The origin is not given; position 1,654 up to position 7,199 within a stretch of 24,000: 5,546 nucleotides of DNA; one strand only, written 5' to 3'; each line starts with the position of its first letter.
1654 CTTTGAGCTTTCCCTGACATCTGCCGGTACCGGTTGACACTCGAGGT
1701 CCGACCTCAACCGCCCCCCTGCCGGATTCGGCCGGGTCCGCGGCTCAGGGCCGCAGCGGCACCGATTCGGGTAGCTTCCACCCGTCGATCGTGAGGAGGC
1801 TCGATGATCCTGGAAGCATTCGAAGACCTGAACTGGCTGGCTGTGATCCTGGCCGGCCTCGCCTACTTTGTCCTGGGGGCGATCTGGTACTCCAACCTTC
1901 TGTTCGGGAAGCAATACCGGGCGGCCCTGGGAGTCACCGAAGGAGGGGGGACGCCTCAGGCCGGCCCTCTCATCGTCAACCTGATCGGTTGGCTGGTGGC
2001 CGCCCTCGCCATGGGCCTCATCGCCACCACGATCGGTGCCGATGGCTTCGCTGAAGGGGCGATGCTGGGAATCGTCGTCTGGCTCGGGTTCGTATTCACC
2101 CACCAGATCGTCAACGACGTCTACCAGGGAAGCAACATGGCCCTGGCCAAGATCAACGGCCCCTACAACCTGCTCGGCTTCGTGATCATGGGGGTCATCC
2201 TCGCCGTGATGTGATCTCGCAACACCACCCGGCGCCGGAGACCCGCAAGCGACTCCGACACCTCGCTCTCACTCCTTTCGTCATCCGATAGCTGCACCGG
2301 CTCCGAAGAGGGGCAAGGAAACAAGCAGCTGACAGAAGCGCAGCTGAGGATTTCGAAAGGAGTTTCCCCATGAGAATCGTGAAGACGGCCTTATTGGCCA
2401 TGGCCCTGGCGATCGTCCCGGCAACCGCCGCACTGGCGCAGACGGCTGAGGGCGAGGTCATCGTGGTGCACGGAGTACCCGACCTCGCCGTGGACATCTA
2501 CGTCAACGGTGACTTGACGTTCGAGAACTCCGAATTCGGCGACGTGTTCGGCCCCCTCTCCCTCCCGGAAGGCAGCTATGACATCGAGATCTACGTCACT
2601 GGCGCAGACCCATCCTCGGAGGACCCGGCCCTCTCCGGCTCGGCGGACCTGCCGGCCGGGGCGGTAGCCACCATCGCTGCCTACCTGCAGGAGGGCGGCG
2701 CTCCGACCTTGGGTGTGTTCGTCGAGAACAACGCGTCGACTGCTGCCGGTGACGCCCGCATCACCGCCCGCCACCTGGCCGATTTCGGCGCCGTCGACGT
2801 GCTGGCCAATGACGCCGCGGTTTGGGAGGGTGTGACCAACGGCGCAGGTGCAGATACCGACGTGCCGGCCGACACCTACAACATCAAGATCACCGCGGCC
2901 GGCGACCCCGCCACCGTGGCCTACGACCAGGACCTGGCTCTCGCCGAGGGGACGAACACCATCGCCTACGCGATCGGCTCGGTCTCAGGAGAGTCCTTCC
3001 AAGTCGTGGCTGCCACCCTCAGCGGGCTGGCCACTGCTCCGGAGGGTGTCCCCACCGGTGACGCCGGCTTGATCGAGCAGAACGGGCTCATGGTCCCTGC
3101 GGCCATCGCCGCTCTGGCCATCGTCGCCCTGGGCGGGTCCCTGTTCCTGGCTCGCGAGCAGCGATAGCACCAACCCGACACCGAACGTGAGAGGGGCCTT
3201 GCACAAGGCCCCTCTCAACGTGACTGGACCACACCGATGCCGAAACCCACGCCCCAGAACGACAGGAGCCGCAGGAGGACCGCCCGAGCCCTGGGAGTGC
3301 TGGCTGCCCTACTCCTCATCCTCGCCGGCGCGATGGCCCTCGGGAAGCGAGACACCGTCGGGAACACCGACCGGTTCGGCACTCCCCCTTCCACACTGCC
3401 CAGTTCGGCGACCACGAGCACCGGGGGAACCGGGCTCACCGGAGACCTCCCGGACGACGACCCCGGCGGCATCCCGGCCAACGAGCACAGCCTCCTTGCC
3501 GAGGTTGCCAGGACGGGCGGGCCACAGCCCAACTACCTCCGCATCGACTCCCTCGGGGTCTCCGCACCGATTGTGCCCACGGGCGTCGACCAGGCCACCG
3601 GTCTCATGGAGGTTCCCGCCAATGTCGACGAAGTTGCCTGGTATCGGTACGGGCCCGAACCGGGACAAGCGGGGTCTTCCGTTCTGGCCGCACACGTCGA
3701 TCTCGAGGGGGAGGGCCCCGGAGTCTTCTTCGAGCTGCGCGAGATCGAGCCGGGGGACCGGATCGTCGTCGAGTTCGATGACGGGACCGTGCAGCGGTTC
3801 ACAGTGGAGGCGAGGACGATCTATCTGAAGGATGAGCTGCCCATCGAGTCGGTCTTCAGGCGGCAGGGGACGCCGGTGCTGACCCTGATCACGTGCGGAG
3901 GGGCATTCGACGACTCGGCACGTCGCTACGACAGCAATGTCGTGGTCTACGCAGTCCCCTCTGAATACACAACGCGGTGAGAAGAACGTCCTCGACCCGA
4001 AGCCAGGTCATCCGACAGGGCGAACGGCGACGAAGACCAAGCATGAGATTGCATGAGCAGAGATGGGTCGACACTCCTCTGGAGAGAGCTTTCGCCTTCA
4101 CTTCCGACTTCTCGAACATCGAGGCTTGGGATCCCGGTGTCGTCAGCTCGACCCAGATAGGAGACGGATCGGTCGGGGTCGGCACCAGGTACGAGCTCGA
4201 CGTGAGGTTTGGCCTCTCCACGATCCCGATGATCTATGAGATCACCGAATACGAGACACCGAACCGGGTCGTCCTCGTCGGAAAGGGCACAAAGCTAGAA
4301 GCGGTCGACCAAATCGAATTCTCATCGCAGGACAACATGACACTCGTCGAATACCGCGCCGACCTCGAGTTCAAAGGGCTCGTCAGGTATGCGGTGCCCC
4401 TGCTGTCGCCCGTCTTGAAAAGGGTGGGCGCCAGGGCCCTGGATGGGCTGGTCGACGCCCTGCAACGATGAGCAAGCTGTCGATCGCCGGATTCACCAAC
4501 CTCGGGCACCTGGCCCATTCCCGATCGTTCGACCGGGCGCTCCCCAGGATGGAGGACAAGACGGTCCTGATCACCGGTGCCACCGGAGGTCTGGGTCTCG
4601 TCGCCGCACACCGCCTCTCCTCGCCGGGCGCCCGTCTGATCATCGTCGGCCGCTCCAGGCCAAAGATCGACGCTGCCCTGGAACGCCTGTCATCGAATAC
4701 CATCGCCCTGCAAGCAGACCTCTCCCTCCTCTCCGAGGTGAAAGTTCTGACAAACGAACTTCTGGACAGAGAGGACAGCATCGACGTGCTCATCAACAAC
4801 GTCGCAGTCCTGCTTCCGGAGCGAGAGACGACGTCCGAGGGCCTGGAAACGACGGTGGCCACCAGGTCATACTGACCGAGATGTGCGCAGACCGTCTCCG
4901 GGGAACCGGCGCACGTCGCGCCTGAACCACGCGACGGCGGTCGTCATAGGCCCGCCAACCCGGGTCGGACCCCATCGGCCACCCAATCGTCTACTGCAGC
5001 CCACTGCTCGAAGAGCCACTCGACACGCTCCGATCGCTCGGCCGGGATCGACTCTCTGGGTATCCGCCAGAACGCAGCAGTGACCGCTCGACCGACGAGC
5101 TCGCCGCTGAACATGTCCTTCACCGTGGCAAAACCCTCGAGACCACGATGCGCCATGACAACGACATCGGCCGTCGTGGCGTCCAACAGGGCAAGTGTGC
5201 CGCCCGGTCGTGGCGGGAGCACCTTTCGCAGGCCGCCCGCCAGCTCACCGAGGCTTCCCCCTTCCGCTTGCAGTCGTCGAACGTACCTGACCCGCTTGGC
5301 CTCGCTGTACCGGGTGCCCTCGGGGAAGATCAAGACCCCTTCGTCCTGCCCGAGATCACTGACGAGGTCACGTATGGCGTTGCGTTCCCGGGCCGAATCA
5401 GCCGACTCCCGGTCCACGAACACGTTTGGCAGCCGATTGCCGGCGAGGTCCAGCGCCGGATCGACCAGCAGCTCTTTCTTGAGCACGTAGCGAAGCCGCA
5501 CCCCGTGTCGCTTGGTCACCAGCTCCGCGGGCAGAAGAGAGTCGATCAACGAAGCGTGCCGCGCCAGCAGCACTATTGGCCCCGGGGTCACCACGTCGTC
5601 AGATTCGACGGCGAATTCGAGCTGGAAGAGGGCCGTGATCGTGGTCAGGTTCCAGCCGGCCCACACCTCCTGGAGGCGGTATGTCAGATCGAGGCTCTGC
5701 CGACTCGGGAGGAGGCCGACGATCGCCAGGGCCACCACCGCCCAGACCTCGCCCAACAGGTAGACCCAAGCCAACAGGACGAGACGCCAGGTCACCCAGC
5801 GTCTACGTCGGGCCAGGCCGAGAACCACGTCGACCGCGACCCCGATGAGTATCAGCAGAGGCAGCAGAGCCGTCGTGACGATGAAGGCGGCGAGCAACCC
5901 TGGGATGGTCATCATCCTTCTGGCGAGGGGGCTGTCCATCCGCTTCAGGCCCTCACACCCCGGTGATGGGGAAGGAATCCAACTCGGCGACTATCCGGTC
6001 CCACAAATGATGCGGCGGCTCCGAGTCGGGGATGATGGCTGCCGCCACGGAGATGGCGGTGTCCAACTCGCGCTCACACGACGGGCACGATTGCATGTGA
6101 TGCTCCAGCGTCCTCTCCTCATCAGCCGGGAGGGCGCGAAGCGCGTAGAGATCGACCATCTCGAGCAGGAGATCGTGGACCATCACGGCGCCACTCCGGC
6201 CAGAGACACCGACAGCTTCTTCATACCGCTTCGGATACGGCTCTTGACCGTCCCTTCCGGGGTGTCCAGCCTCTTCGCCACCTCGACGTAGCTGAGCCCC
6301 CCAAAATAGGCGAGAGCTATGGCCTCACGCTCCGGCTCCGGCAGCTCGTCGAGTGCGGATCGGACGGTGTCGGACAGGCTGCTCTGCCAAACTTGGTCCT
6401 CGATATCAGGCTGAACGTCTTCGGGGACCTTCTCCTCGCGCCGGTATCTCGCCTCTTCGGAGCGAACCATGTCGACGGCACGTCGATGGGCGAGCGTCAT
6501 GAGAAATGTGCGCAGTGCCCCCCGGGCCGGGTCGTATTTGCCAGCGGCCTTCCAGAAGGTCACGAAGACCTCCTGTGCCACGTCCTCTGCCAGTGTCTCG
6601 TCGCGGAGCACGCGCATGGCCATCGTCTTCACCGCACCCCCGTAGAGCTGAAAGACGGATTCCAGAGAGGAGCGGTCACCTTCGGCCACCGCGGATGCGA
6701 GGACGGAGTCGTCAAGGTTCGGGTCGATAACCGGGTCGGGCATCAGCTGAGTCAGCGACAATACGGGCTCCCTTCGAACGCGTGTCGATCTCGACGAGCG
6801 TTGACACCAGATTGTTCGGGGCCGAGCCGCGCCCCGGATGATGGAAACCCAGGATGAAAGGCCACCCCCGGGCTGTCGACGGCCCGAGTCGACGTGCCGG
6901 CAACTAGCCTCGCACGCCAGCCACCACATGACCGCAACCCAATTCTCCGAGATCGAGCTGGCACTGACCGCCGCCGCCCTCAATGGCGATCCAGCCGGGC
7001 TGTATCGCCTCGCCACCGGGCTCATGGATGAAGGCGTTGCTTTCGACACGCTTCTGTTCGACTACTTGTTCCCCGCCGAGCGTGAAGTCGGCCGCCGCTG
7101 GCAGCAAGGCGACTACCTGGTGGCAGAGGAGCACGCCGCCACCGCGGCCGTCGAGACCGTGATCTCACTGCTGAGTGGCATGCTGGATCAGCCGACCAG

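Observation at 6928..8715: Heliorhodopsin apparently co-transcribed with a cobalamin-binding photoreceptor-type protein: a two-chromophore operon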

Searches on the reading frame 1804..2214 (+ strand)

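Call 56: search_protein_families(library=pfam, proteins=[window:1804-2214:+], max_evalue=0.0001)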
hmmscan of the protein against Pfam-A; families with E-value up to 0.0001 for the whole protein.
window:1804-2214:+ (136 aa): 1 family
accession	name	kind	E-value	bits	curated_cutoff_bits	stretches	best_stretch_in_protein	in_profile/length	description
PF08570.15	DUF1761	-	3.4e-23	82.7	31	1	12-133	1-122/123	Protein of unknown function (DUF1761)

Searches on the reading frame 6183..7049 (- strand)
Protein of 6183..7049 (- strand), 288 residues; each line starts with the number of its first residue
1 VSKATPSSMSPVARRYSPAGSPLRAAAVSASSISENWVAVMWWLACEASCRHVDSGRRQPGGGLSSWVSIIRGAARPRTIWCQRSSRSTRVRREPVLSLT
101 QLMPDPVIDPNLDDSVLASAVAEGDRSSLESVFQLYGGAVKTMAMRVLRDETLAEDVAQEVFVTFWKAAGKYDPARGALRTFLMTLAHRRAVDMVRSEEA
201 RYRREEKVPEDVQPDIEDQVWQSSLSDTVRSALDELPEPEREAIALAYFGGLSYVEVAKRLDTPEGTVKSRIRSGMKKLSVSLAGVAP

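Call 3: search_protein_families(library=pfam, proteins=[window:6183-7049:-], max_evalue=0.01)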
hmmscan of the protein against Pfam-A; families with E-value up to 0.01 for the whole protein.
window:6183-7049:- (288 aa): 5 families
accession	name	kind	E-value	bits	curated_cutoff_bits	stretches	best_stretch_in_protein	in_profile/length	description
PF04542.20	Sigma70_r2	-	3.2e-18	65.7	24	1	133-199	2-69/71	Sigma-70 region 2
PF08281.18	Sigma70_r4_2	-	1.1e-15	57.4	25.7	1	229-279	4-54/54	Sigma-70, region 4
PF04545.22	Sigma70_r4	-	2.8e-13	49.6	24.1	1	232-279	1-48/50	Sigma-70, region 4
PF07638.17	Sigma70_ECF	-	2.1e-07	31.5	21.1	1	118-273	8-173/185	ECF sigma factor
PF12645.13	HTH_16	-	0.009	16.5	22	0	117-168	4-60/65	Helix-turn-helix domain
